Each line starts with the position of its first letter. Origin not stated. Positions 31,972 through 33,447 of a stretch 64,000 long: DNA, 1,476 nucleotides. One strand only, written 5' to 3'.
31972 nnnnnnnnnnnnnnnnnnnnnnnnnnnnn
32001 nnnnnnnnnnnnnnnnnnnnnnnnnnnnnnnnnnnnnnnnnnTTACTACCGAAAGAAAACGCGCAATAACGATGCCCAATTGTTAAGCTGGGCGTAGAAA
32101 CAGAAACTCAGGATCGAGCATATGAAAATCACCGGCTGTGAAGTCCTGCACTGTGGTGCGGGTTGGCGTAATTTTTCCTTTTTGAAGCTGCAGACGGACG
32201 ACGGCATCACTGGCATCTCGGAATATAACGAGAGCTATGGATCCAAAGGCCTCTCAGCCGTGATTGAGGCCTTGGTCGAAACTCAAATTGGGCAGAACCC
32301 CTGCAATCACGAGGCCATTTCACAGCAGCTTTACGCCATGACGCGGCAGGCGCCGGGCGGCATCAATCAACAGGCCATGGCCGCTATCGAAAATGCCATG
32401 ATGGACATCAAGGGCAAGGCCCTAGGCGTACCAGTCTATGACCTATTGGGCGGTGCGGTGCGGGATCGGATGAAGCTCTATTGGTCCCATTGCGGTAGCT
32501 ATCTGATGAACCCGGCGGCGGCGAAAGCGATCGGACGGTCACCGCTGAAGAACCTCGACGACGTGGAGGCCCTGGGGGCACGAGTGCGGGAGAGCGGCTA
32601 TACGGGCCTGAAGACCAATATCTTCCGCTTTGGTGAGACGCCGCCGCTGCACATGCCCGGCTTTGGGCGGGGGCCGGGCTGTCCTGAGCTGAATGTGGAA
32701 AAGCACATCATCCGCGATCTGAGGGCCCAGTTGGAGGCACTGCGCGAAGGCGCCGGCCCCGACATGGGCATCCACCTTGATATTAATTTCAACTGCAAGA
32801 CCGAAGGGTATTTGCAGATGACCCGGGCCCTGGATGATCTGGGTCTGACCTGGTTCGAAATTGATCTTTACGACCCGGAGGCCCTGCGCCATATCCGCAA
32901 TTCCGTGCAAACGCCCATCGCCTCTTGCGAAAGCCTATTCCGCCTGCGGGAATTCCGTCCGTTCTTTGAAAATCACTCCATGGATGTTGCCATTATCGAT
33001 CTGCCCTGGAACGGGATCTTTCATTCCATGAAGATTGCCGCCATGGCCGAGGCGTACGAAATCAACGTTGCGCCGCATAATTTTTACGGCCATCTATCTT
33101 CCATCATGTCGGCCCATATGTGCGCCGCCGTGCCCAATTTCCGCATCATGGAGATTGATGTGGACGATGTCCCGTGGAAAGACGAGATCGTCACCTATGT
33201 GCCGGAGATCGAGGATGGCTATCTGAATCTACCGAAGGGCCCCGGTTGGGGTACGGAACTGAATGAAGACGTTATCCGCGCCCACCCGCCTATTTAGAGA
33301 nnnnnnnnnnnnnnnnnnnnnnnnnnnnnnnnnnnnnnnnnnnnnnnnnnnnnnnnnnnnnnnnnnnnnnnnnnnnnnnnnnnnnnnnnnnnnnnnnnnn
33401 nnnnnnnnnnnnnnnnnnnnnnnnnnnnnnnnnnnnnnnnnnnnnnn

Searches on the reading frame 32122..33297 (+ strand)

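Call 61: search_protein_families(library=pfam, proteins=[window:32122-33297:+], max_evalue=0.000001)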
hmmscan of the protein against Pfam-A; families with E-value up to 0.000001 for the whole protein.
window:32122-33297:+ (391 aa): 2 families
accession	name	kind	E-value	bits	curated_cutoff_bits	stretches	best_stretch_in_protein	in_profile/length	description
PF13378.12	MR_MLE_C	-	1.7e-45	155.9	29.4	1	150-384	5-219/219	Enolase C-terminal domain-like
PF02746.21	MR_MLE_N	-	7.5e-14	52.4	22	1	17-110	27-117/117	Mandelate racemase / muconate lactonizing enzyme, N-terminal domain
